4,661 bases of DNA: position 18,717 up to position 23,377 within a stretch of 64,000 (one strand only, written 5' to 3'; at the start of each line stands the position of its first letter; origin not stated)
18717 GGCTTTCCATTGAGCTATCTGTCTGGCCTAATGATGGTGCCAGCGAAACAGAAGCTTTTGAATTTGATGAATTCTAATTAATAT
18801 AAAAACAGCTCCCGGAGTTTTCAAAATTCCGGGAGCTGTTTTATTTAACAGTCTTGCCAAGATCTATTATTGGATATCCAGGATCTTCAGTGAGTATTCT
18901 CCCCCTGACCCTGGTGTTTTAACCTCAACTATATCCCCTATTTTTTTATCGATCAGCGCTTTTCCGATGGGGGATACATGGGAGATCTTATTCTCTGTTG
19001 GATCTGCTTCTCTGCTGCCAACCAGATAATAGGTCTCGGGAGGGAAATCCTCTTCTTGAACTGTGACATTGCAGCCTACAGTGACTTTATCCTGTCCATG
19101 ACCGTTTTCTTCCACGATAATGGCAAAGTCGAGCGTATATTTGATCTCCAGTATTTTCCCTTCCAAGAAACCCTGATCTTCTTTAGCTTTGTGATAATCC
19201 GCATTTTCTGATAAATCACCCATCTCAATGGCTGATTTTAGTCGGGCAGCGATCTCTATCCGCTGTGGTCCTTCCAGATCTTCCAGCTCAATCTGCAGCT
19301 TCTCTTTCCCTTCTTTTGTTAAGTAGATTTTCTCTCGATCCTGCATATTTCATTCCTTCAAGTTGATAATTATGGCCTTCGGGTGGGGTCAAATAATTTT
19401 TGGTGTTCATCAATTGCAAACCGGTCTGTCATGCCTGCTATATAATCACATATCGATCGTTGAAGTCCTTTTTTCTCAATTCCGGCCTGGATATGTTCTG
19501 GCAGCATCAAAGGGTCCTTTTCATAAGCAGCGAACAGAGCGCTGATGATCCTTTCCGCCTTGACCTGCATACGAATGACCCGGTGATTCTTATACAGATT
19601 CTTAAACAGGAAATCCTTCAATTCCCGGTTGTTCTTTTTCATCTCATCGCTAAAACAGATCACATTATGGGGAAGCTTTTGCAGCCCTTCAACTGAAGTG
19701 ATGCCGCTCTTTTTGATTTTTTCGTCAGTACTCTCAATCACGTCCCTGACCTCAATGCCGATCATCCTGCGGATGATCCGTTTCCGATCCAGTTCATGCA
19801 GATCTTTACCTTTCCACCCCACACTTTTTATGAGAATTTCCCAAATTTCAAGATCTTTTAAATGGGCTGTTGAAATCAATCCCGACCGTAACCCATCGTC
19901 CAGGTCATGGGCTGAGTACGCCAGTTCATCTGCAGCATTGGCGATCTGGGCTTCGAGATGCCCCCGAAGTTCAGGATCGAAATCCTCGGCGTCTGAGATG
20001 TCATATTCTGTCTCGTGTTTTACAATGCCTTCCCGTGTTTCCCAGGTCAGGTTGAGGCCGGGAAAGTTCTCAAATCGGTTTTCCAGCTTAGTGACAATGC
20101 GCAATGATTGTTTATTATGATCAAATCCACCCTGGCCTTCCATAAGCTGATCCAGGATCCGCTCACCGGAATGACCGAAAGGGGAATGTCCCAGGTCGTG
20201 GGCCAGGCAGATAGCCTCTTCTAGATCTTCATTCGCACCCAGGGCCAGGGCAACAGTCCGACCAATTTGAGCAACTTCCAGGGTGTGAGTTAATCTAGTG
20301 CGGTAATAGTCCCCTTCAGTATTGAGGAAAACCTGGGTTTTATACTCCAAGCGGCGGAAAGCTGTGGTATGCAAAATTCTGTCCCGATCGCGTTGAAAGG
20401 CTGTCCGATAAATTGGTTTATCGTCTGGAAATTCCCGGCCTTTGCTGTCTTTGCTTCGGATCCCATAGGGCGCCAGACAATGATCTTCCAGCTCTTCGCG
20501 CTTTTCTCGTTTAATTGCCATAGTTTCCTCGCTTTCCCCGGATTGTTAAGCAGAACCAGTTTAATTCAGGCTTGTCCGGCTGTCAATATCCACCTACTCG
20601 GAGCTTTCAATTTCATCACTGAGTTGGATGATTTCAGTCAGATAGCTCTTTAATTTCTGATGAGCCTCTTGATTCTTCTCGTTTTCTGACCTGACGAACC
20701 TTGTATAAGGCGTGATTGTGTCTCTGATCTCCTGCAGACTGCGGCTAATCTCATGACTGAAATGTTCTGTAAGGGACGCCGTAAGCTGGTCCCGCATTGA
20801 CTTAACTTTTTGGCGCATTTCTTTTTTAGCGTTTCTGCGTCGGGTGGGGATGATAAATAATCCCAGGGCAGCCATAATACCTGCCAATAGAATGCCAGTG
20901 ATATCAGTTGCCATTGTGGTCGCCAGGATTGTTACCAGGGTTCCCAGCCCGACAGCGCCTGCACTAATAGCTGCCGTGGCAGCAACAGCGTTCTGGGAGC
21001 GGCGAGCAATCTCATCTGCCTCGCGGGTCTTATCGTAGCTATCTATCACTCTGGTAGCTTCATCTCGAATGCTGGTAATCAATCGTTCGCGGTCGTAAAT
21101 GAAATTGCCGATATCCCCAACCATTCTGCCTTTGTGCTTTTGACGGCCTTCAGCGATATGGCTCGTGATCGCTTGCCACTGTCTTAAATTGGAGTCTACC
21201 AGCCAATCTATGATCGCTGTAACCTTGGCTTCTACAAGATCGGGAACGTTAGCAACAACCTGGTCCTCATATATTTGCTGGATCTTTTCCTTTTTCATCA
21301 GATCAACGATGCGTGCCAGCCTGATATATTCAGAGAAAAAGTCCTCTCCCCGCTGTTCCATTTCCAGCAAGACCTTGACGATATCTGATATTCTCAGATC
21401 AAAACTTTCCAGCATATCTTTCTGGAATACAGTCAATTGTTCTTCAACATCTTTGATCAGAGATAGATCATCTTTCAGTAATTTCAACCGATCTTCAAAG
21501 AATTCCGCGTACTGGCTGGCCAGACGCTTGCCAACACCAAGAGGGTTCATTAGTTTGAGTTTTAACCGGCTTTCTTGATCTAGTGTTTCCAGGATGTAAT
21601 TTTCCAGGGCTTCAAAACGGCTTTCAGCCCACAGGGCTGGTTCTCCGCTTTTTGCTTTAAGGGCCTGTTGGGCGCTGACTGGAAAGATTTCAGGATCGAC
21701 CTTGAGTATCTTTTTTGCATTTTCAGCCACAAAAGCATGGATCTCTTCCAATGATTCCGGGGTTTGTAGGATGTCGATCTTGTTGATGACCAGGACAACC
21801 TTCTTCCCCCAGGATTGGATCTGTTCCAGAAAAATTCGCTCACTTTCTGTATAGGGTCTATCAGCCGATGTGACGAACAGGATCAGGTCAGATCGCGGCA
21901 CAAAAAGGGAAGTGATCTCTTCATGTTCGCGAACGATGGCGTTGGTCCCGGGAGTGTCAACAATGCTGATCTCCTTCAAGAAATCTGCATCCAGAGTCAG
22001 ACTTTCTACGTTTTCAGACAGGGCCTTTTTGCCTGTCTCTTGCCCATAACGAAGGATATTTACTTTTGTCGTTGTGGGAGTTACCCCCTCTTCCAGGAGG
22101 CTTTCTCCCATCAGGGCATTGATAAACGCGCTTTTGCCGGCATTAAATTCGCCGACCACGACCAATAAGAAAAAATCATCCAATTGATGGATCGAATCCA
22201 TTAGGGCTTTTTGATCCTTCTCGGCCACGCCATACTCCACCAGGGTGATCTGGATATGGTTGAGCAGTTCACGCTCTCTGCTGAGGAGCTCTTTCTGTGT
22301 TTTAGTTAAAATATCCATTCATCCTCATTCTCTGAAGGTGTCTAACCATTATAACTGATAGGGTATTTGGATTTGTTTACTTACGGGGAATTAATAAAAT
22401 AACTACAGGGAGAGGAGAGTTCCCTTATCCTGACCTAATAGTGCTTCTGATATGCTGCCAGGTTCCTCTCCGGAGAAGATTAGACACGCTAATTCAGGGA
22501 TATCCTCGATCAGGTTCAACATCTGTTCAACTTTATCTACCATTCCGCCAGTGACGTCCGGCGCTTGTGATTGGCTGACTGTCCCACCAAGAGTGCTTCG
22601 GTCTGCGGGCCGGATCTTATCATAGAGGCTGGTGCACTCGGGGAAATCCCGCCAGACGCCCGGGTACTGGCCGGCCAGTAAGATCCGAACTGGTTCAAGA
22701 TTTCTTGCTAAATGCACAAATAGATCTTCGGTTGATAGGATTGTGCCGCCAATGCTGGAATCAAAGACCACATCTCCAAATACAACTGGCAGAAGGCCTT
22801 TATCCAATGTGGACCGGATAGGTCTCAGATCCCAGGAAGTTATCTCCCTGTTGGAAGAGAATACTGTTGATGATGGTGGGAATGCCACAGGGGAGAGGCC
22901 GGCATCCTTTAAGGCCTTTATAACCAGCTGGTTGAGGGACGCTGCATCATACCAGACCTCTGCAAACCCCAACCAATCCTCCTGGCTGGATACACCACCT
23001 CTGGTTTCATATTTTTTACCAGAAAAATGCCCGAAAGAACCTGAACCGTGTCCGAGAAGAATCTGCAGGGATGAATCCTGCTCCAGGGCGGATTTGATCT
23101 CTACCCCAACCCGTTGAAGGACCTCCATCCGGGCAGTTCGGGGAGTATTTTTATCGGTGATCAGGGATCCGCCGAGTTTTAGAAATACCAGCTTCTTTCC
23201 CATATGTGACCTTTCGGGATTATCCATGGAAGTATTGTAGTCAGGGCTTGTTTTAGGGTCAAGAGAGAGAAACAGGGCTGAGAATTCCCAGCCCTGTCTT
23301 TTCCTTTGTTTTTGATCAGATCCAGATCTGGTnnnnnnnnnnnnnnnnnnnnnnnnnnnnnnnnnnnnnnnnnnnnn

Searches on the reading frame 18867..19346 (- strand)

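Call 50: search_protein_families(library=pfam, proteins=[window:18867-19346:-], max_evalue=0.00001)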
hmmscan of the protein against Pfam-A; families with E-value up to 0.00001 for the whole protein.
window:18867-19346:- (159 aa): 2 families
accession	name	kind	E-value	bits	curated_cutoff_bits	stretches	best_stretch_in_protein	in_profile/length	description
PF01272.25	GreA_GreB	-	9.3e-23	80.4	26.9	1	85-158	3-75/77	Transcription elongation factor, GreA/GreB, C-term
PF03449.20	GreA_GreB_N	-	9.8e-23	80.6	24.5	1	7-75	1-69/71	Transcription elongation factor, N-terminal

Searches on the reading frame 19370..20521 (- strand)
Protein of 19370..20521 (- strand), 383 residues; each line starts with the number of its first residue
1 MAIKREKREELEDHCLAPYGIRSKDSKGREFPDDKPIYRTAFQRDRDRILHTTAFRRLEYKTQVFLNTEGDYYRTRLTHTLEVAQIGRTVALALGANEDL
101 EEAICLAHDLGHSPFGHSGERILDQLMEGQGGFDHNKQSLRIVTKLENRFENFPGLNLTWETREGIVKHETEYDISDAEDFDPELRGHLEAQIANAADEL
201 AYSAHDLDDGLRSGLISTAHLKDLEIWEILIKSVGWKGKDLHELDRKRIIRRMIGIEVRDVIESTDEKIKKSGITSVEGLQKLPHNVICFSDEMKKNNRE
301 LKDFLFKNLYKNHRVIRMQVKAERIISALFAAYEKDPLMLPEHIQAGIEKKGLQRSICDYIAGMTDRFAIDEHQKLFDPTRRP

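Call 45: search_protein_families(library=ncbifam, proteins=[window:19370-20521:-], max_evalue=0.00001)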
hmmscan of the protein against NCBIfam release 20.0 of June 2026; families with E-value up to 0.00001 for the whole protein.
window:19370-20521:- (383 aa): 11 families
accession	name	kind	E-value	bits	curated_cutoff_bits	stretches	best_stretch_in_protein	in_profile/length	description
NF002326.0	PRK01286.1-1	equivalog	3.7e-144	480.7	390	1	13-379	6-375/379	deoxyguanosinetriphosphate triphosphohydrolase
NF002328.0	PRK01286.1-3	equivalog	7.1e-120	400.7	467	1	16-380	15-400/404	deoxyguanosinetriphosphate triphosphohydrolase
NF002327.0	PRK01286.1-2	equivalog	1.7e-106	356.2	393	1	5-380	5-340/345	deoxyguanosinetriphosphate triphosphohydrolase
TIGR01353.1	dGTP_triPase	subfamily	8.8e-97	325.1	152.35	2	39-179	2-153/389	dGTP triphosphohydrolase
NF002330.0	PRK01286.1-5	equivalog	2.6e-88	296.8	511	1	16-377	2-376/384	deoxyguanosinetriphosphate triphosphohydrolase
NF002329.0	PRK01286.1-4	equivalog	5.6e-81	272.4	494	1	5-379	4-337/342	deoxyguanosinetriphosphate triphosphohydrolase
NF041026.1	antiphage_dGTPase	exception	5.1e-77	259.8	400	2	37-176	14-163/425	anti-phage deoxyguanosine triphosphatase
NF003701.1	PRK05318.1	subfamily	2.6e-66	224.3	383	2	38-176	16-165/426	anti-phage deoxyguanosine triphosphatase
NF002829.0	PRK03007.1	equivalog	4e-60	203.9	385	1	29-233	20-247/425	deoxyguanosinetriphosphate triphosphohydrolase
NF002205.0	PRK01096.1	equivalog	1.3e-34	120.1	439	2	33-171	19-189/444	deoxyguanosinetriphosphate triphosphohydrolase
NF003429.0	PRK04926.1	equivalog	9e-31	107.2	405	1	35-126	26-135/500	dGTPase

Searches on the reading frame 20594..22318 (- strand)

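Call 45: search_protein_families(library=ncbifam, proteins=[window:20594-22318:-], max_evalue=0.00001)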
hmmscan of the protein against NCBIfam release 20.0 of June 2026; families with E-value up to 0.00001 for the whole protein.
window:20594-22318:- (574 aa): 11 families
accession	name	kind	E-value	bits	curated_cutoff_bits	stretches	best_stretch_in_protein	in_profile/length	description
NF052648.1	DynmDynABac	equivalog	5.9e-20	70.8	1600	2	115-250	767-907/1187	dynamin GTPase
TIGR00231.1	small_GTP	domain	2e-14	53.7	42.5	1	52-203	6-141/164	GTP-binding protein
TIGR03594.1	GTPase_EngA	equivalog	5.3e-13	48.8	306.7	1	115-199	48-136/432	ribosome biogenesis GTPase Der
NF000908.1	PRK00089.1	equivalog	1.3e-12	47.6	237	1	53-220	7-154/291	GTPase Era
NF049994.1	slr1306_fam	domain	2.9e-09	36.1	490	1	84-208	109-229/470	slr1306 family protein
TIGR00436.1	era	equivalog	7.4e-09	35.4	116.25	1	53-218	4-148/270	GTPase Era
TIGR03597.1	GTPase_YqeH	equivalog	1.3e-08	34.4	297.4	0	171-221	91-141/361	ribosome biogenesis GTPase YqeH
TIGR03918.1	GTP_HydF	equivalog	3.3e-08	32.8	325.55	0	117-197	58-141/392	[FeFe] hydrogenase H-cluster maturation GTPase HydF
TIGR00450.1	mnmE_trmE_thdF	equivalog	1.2e-07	31.2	252.6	0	140-195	286-340/446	tRNA uridine-5-carboxymethylaminomethyl(34) synthesis GTPase MnmE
TIGR03596.1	GTPase_YlqF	equivalog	8.9e-07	28.5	208.2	0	49-86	118-155/276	ribosome biogenesis GTPase YlqF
NF009891.0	PRK13351.1-1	equivalog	3.9e-06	25.7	597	1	52-203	12-157/681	elongation factor G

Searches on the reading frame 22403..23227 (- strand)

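Call 45: search_protein_families(library=ncbifam, proteins=[window:22403-23227:-], max_evalue=0.00001)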
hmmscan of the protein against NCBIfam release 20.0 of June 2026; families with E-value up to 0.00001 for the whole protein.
window:22403-23227:- (274 aa): 1 family
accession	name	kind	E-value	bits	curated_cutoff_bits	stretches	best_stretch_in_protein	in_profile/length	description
NF040647.1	IPPK_Arch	equivalog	2.1e-51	174.7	120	1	15-271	2-258/259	isopentenyl phosphate kinase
